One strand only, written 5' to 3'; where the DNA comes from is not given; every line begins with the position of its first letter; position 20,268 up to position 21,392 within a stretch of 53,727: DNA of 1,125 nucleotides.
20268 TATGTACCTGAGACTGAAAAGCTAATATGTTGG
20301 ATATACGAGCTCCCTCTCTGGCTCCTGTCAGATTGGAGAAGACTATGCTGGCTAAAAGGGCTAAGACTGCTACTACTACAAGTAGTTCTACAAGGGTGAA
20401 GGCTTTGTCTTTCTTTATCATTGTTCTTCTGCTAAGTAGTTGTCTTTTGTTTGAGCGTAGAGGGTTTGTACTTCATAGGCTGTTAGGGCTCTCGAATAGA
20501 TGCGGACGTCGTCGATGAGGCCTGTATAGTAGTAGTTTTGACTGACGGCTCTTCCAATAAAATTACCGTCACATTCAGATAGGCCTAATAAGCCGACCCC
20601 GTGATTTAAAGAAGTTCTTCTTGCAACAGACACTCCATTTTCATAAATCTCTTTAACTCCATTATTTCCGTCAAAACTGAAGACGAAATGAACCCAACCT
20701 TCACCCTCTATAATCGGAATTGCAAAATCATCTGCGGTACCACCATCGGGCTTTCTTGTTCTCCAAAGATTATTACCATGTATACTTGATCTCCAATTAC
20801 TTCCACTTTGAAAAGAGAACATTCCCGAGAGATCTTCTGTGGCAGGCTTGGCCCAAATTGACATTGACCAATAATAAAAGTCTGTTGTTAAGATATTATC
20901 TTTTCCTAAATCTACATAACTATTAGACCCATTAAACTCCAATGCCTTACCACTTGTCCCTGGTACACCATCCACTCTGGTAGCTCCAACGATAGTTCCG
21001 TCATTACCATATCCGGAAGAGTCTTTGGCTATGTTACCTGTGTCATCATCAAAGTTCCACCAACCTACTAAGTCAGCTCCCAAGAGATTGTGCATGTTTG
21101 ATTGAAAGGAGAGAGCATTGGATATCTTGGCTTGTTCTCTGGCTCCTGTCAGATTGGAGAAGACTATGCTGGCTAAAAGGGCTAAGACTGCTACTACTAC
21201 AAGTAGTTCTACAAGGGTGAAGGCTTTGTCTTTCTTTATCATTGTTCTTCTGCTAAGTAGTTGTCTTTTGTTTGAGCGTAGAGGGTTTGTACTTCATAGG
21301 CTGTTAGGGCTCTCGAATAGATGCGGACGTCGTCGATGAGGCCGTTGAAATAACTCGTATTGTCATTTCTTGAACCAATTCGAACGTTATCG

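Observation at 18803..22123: Tandem array built from a gene-spanning junction repeat (about 200-290 bp repeat, about 812-821 bp period)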

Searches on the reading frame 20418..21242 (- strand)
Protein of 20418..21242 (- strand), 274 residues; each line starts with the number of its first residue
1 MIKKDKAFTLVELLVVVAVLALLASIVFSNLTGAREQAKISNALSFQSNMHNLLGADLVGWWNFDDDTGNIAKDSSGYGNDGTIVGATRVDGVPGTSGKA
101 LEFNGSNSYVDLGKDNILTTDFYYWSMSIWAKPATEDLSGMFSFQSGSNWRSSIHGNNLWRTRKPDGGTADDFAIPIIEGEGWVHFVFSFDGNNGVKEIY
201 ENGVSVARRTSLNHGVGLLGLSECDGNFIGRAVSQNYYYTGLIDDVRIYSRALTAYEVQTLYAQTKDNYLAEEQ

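Call 10: search_protein_families(library=pfam, proteins=[window:20418-21242:-], max_evalue=0.01)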
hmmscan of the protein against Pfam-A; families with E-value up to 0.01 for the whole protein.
window:20418-21242:- (274 aa): 4 families
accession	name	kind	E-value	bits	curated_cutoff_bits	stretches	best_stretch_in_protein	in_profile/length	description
PF13385.13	Laminin_G_3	-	1.3e-19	71.3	27.6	1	104-259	1-151/151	Concanavalin A-like lectin/glucanases superfamily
PF07963.17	N_methyl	-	1.5e-07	31.1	21.2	1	3-28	2-27/27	Prokaryotic N-terminal methylation motif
PF02973.23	Sialidase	-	0.0018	18.3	26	1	188-265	110-188/189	Sialidase, N-terminal domain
PF07953.20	Toxin_R_bind_N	-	0.0075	16.4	23.8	0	70-208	2-150/191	Clostridium neurotoxin, N-terminal receptor binding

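Call 11: search_protein_families(library=ncbifam, proteins=[window:20418-21242:-], max_evalue=0.01)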
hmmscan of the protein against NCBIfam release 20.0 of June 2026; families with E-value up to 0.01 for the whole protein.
window:20418-21242:- (274 aa): 11 families
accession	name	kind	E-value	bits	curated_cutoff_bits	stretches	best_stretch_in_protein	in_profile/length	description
NF052521.1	TafC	equivalog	7.1e-11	41.8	410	1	59-267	149-365/373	TafC family fimbrial protein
TIGR02532.1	IV_pilin_GFxxxE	domain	2e-06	27.4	16.3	1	6-27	2-23/24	prepilin-type N-terminal cleavage/methylation domain-containing protein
TIGR01710.1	typeII_sec_gspG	equivalog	7e-06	26.1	88.85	1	7-45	2-40/134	type II secretion system major pseudopilin GspG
NF041013.1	T4P_ComGE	equivalog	8.9e-05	22.5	49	1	3-40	1-38/83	competence type IV pilus minor pilin ComGE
NF041775.1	typeIV_PilA_Myxo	equivalog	0.00028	20.9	400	1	4-44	9-49/214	type IV pilin protein PilA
NF040999.1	pilin_ComGC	equivalog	0.0006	20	75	1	6-39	2-35/84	competence type IV pilus major pilin ComGC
TIGR02596.1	TIGR02596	subfamily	0.0016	18.6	70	1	8-36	1-29/196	Verru_Chthon cassette protein D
NF007862.0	PRK10574.1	equivalog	0.0022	18.1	138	1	3-30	2-29/145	prepilin peptidase-dependent pilin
TIGR01708.2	typeII_sec_gspH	equivalog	0.0025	17.8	80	1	8-43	4-39/169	type II secretion system minor pseudopilin GspH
NF040982.1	ComGD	equivalog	0.0065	16.9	70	1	6-46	2-43/139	competence type IV pilus minor pilin ComGD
TIGR02599.1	TIGR02599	subfamily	0.007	15.6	256.5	1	7-42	1-36/361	Verru_Chthon cassette protein C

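Call 13: find_encoding_contigs(protein=window:20418-21242:-, flank=10000, max_places=10)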
Protein window:20418-21242:- (274 aa): 3 contigs read that carry it; 2 places shown.
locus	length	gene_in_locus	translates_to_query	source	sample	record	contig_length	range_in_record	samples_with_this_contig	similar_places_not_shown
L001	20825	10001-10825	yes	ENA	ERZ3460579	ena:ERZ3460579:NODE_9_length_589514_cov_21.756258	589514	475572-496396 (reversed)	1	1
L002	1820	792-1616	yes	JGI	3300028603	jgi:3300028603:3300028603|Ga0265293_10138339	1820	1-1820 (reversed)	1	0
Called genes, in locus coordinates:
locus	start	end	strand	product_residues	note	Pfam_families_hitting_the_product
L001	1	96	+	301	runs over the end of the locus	PF18075:FtsX_ECD, PF02687:FtsX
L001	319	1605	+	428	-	PF01555:N6_N4_Mtase, PF00565:SNase (weak)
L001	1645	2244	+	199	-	PF09568:RE_MjaI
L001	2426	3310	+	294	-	PF09864:MliC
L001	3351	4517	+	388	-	PF13200:DUF4015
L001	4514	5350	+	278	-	PF01261:AP_endonuc_2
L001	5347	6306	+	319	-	PF10648:Gmad2, PF10646:Germane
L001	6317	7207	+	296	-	PF07963:N_methyl, PF13385:Laminin_G_3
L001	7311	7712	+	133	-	PF18920:DUF5671 (faint)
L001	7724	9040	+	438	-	-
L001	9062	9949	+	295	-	-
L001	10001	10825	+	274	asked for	PF07963:N_methyl, PF07953:Toxin_R_bind_N (faint), PF13385:Laminin_G_3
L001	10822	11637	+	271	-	-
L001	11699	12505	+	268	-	PF07963:N_methyl, PF13385:Laminin_G_3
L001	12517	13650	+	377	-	PF01078:Mg_chelatase (faint), PF05496:RuvB_N, PF00158:Sigma54_activat (faint), PF14532:Sigma54_activ_2 (weak), PF00004:AAA, PF13173:AAA_14, PF16193:AAA_assoc_2, PF12002:MgsA_C, +1 more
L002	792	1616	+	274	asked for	PF07963:N_methyl, PF07953:Toxin_R_bind_N (faint), PF13385:Laminin_G_3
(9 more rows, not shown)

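Call 23: find_related_loci(query=A1, collection=genome_contigs, flank=10000)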
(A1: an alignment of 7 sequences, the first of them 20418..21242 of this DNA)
Query A1 (274 aa) in genome_contigs; peptide patterns used: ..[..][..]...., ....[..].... (x = any residue, [..] = any of these).
600 stretches matched a pattern (row limit reached: there are more); 231 encode a relative of the query (tblastn E <= 1e-3); the best 80 are kept; 80 distinct loci.
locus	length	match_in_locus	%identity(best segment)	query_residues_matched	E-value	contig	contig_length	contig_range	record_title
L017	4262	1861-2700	26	2-262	1e-20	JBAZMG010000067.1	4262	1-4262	MAG: Candidatus Paceibacterota bacterium isolate SO_2017_LW4_36 scaffold_7505_c1_LW137-91_2017, whole genome shotgun seq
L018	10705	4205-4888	33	35-259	9e-16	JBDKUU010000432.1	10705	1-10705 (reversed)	MAG: Phycisphaerales bacterium isolate 8_bin.166 c_000000774100, whole genome shotgun sequence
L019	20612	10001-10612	33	58-261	3e-15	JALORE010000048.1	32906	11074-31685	MAG: Planctomycetota bacterium isolate Prado173 scaffold_1504, whole genome shotgun sequence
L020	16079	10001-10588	29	61-258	9e-11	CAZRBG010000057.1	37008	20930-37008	MAG TPA_asm: uncultured Pirellulales bacterium isolate binchicken_co17_49 genome assembly, contig: NODE_3224_length_3700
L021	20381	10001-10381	31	3-128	1e-9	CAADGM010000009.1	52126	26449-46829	uncultured planctomycete isolate PLA2.fa.gz genome assembly, contig: k127_221351, whole genome shotgun sequence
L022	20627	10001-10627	29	56-259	1e-9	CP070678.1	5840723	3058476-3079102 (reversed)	MAG: Phycisphaerales bacterium isolate bin7 chromosome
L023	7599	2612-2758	52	2-53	4e-9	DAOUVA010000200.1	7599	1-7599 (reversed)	MAG TPA_asm: Phycisphaerae bacterium isolate CSMAG_837 CSMAG_837_k141_555718_length_7599_cov_9.0000, whole genome shotgu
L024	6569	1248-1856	28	56-258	4e-9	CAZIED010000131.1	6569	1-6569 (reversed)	MAG TPA_asm: uncultured Pirellulales bacterium isolate binchicken_co283_240 genome assembly, contig: NODE_8304_length_65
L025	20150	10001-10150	48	4-53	4e-9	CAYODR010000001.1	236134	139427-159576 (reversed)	MAG TPA_asm: uncultured Candidatus Saccharibacteria bacterium isolate SRP344714_co1_234 genome assembly, contig: NODE_10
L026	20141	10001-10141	50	2-51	6e-9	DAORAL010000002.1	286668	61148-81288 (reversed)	MAG TPA_asm: Phycisphaerae bacterium isolate AMR_MDS_0959 NODE_7_length_286668_cov_7.940645, whole genome shotgun sequen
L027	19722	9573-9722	47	6-58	2e-8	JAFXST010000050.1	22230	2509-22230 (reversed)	MAG: Kiritimatiellae bacterium isolate RGIG6712 Sheep_Rumen-2__c700408, whole genome shotgun sequence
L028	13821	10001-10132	52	2-45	3e-8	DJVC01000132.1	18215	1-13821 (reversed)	MAG TPA_asm: bacterium UBP3_UBA6266 isolate UBA6266 UBA6266_contig_137224, whole genome shotgun sequence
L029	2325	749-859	62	3-39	3e-8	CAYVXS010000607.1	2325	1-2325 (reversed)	MAG TPA_asm: uncultured Pirellulales bacterium isolate binchicken_co129_185 genome assembly, contig: NODE_200649_length_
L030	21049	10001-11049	37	1-61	6e-8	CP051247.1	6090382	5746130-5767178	MAG: Planctomycetaceae bacterium isolate ih15 chromosome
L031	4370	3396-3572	35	4-69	9e-8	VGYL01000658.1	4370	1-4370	MAG: Planctomycetota bacterium isolate K_DeepCast_250m_m1_352 K_DeepCast_250m_m1_352_Ga0194125_10045391, whole genome sh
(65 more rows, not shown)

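Call 24: find_homologous_proteins(query=window:20418-21242:-, max_evalue=1e-10)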
Query window:20418-21242:- (274 aa): 313 proteins with E <= 1e-10 among 3152 candidates; the best 120 are listed.
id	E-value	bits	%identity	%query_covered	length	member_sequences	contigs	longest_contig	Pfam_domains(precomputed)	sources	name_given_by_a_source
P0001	2.7e-171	586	94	100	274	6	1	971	PF07963.18,PF13385.14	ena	-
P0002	4.8e-88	313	98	54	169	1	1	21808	PF07963.18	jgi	jgi:prepilin-type N-terminal cleavage/methylation domain-containing protein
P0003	4.9e-82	294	59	100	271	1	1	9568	PF07963.18,PF13385.14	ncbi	ncbi:MAG: LamG domain-containing protein [Minisyncoccales bacterium]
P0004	4.3e-78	281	57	99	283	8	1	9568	PF07963.18,PF13385.14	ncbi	ncbi:MAG: LamG domain-containing protein [Minisyncoccales bacterium]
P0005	2.5e-73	265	56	98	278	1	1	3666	PF07963.18,PF13385.14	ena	-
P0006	2.8e-71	258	52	100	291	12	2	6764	PF07963.18,PF13385.14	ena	-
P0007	3.1e-70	255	50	100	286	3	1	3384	PF07963.18,PF13385.14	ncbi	-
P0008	4.3e-70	254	55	100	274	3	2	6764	PF07963.18,PF13385.14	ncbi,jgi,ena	ncbi:MAG: LamG domain-containing protein [Mariniphaga sp.]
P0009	1.3e-68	250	54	100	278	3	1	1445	PF07963.18,PF07953.21,PF13385.14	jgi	jgi:prepilin-type N-terminal cleavage/methylation domain-containing protein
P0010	2.8e-67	245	53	100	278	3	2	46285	PF07963.18,PF07953.21,PF13385.14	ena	-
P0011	1.1e-66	243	50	98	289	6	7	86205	PF07963.18,PF13385.14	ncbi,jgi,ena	jgi:prepilin-type N-terminal cleavage/methylation domain-containing protein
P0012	1.1e-65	240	53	100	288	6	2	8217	PF07963.18,PF13385.14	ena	-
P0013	1.8e-65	239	52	96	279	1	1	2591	PF07963.18,PF13385.14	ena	-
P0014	2.9e-64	235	54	99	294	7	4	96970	PF07963.18,PF13385.14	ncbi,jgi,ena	ncbi:MAG: LamG domain-containing protein [Minisyncoccales bacterium]|jgi:prepilin-type N-terminal cl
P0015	3.5e-64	235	54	100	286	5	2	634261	PF07963.18,PF13385.14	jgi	jgi:prepilin-type N-terminal cleavage/methylation domain-containing protein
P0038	1.7e-58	216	48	98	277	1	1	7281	PF07963.18,PF07953.21,PF13385.14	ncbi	-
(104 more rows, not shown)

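Call 25: find_encoding_contigs(protein=P0038, flank=10000, max_places=3)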
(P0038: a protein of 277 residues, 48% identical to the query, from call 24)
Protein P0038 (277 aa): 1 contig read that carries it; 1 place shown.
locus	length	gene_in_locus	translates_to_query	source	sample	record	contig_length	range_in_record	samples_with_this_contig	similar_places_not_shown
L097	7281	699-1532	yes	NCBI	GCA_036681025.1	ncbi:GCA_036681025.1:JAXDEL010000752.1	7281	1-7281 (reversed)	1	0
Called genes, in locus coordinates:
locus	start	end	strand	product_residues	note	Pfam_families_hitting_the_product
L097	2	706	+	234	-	?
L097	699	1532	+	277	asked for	PF07963:N_methyl (weak), PF07953:Toxin_R_bind_N, PF13385:Laminin_G_3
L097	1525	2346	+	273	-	PF07963:N_methyl (weak), PF13385:Laminin_G_3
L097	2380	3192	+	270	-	PF07963:N_methyl, PF13385:Laminin_G_3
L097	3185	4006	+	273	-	PF07963:N_methyl (weak), PF13385:Laminin_G_3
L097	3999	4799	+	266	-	PF07963:N_methyl (weak), PF13385:Laminin_G_3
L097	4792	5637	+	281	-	PF07963:N_methyl, PF13385:Laminin_G_3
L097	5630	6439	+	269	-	PF07963:N_methyl, PF13385:Laminin_G_3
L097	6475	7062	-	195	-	PF03330:DPBB_1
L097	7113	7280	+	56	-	?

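Call 26: find_encoding_contigs(protein=P0003, flank=10000, max_places=3)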
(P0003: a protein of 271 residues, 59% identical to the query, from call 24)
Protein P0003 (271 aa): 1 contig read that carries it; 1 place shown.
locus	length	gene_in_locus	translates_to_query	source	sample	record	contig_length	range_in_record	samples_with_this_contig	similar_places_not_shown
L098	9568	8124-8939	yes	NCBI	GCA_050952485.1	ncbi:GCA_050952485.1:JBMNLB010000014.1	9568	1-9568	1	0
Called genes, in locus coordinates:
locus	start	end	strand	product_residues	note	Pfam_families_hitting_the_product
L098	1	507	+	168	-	PF02800:Gp_dh_C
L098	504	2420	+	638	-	PF16177:ACAS_N, PF00501:AMP-binding, PF13193:AMP-binding_C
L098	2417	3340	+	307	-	PF01368:DHH, PF02833:DHHA2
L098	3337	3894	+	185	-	PF00072:Response_reg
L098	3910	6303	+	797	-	PF01326:PPDK_N, PF00391:PEP-utilizers, PF02896:PEP-utilizers_C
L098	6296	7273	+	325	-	PF00294:PfkB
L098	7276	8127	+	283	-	PF07963:N_methyl, PF13385:Laminin_G_3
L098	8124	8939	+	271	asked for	PF07963:N_methyl, PF13385:Laminin_G_3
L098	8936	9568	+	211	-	PF07963:N_methyl, PF13385:Laminin_G_3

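Call 27: find_encoding_contigs(protein=P0015, flank=10000, max_places=3)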
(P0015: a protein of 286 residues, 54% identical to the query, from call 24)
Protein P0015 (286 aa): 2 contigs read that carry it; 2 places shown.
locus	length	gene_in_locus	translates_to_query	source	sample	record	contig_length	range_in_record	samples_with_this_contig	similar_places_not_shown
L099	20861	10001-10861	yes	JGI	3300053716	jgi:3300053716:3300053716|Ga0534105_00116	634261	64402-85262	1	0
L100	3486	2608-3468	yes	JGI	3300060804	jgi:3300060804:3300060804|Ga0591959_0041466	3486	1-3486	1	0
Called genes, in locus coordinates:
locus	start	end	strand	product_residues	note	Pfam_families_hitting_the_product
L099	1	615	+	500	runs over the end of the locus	PF07728:AAA_5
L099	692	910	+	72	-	-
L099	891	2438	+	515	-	-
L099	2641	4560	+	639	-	-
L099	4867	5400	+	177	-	-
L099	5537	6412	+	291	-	PF07963:N_methyl (weak), PF13385:Laminin_G_3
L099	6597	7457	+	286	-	PF07963:N_methyl (weak), PF07953:Toxin_R_bind_N (weak), PF13385:Laminin_G_3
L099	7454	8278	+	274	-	PF07963:N_methyl (weak), PF13385:Laminin_G_3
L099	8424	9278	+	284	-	PF13385:Laminin_G_3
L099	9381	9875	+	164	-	-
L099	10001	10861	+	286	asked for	PF07963:N_methyl (weak), PF13385:Laminin_G_3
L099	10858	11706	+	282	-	PF07963:N_methyl, PF13385:Laminin_G_3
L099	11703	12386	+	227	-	PF07963:N_methyl, PF13385:Laminin_G_3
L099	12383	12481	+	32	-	-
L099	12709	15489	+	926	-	PF00690:Cation_ATPase_N, PF00122:E1-E2_ATPase, PF00702:Hydrolase, PF13246:Cation_ATPase, PF00689:Cation_ATPase_C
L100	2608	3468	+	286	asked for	PF07963:N_methyl (weak), PF13385:Laminin_G_3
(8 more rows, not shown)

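Call 60: predict_structure(alignment_id=A2)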
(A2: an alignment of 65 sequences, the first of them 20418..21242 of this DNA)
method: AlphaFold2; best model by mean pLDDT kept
length: 274 residues; sequences in the alignment: 65
mean_pLDDT: 81.2   pTM: 0.75
mean pLDDT of the five models: 81.2, 80.6, 79.5, 77.9, 76.9
residues with pLDDT >= 90: 117; 70-90: 87; 50-70: 61; < 50: 9
segments of 3 or more residues with pLDDT < 50: 1-4
pLDDT, mean of each block of 10 residues (from residue 1): 57 91 84 63 56 71 90 92 95 82 96 75 87 92 79 82 63 77 92 88 93 57 74 88 95 93 89 60
secondary structure, 60 per line:
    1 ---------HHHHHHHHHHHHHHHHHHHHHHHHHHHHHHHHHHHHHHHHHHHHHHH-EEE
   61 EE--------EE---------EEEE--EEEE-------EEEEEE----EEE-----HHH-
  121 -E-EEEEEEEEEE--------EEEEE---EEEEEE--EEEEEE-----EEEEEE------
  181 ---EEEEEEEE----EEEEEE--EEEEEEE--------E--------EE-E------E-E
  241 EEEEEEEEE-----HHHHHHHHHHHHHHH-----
elements in order: H10-56 E58-62 E82-85 E88-91 E99-104 E109-111 E124-133 E142-146 E150-155 E158-163 E169-174 E184-191 E196-201 E204-210 E240-249 H255-269
